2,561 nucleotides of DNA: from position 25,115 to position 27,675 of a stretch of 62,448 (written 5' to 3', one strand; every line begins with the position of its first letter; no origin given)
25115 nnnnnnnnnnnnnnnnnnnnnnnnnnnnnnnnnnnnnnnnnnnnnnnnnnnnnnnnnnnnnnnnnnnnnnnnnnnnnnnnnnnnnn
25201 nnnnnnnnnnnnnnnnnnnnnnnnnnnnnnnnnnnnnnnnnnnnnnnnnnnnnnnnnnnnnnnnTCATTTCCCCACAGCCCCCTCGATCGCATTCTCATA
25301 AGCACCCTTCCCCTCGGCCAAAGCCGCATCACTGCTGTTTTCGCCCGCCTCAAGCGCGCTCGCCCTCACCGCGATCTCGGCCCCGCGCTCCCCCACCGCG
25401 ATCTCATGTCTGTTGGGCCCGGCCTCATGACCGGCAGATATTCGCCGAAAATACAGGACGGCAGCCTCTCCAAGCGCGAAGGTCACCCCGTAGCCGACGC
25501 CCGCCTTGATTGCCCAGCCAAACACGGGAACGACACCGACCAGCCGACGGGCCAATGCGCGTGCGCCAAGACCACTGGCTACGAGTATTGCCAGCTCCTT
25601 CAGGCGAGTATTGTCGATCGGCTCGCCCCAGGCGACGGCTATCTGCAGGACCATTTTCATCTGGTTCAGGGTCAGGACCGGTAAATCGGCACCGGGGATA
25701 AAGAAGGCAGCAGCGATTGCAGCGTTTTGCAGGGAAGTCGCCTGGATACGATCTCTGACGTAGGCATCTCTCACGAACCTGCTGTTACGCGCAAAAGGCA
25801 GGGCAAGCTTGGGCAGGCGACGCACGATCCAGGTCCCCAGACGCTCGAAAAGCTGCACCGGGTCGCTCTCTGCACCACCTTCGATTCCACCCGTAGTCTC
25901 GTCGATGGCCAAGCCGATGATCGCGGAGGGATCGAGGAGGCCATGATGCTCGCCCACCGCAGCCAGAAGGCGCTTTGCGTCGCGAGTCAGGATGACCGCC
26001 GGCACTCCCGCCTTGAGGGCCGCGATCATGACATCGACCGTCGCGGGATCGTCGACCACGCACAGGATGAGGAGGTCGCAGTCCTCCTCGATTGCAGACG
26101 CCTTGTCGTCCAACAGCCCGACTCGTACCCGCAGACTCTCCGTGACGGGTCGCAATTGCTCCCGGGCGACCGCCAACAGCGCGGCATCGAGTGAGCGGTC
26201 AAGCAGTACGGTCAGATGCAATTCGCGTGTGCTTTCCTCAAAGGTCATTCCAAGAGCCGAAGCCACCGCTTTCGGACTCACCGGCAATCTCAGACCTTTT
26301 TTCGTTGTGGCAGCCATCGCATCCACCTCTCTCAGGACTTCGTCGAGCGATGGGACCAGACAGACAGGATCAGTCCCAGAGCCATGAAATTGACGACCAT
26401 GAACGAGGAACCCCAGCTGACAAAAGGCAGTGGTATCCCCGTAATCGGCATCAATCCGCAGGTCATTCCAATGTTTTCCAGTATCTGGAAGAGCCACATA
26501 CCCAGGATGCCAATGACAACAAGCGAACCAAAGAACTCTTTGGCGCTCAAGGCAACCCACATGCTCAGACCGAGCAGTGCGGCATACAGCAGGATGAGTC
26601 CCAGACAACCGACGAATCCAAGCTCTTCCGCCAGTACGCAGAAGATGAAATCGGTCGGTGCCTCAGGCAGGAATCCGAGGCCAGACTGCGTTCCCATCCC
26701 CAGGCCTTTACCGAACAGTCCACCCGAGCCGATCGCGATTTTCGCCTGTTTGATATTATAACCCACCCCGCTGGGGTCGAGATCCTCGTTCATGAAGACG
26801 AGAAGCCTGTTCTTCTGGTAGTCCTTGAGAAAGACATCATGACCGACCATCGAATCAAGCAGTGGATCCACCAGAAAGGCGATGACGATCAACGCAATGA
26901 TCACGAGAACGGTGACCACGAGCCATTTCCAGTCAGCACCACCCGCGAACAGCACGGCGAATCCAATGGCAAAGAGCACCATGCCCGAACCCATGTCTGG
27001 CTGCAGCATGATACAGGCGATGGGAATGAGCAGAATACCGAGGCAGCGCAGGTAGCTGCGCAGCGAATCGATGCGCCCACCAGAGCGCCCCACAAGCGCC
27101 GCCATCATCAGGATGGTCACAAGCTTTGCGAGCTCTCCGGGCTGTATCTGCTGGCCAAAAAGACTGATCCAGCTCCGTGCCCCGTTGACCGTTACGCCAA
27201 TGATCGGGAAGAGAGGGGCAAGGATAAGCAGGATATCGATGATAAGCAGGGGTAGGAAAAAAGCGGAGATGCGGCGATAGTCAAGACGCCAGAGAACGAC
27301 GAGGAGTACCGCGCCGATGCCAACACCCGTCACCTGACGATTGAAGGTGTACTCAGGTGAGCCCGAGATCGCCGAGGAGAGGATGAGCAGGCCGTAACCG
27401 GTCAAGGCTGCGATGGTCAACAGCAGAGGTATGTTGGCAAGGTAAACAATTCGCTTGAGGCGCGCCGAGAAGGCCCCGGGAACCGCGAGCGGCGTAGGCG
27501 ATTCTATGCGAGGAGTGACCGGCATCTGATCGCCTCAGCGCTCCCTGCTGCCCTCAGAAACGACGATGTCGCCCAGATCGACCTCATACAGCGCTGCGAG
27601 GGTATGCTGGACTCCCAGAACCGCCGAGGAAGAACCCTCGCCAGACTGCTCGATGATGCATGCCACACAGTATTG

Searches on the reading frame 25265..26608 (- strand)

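Call 7: search_protein_families(library=pfam, proteins=[window:25265-26608:-], max_evalue=1)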
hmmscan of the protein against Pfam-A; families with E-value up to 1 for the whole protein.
window:25265-26608:- (447 aa): 2 families
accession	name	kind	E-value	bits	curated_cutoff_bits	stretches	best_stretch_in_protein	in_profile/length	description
PF12787.12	EcsC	-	0.0002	21.6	30.4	1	302-336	110-144/240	EcsC protein family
PF05128.17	DUF697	-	0.0028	17.9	27.7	1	279-349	17-87/162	Domain of unknown function (DUF697)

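Call 85: search_protein_families(library=pfam, proteins=[window:25265-26605:-], max_evalue=0.01)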
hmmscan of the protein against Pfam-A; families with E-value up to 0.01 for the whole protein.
window:25265-26605:- (446 aa): 2 families
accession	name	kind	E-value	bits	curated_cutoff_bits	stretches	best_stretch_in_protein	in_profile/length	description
PF12787.12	EcsC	-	0.00021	21.5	30.4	0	301-335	110-144/240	EcsC protein family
PF05128.17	DUF697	-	0.0028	17.9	27.7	1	278-348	17-87/162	Domain of unknown function (DUF697)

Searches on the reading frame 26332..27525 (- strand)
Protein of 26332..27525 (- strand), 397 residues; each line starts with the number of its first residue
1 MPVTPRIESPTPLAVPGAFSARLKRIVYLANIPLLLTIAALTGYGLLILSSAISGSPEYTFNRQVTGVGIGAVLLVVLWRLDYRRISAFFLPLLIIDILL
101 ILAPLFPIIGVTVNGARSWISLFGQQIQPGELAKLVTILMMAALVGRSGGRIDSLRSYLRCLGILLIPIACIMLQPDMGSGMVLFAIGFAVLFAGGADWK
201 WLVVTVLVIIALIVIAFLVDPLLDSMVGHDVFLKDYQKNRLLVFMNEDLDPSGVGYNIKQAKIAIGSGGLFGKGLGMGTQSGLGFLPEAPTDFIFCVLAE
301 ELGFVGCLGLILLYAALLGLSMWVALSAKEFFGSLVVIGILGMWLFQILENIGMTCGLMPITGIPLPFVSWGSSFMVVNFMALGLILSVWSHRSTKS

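Call 7: search_protein_families(library=pfam, proteins=[window:26332-27525:-], max_evalue=1)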
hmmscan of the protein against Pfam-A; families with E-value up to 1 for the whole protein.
window:26332-27525:- (397 aa): 1 family
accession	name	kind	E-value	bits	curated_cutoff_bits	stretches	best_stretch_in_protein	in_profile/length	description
PF01098.24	FTSW_RODA_SPOVE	-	2.8e-84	283.6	26.4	1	35-393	4-354/356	Cell cycle protein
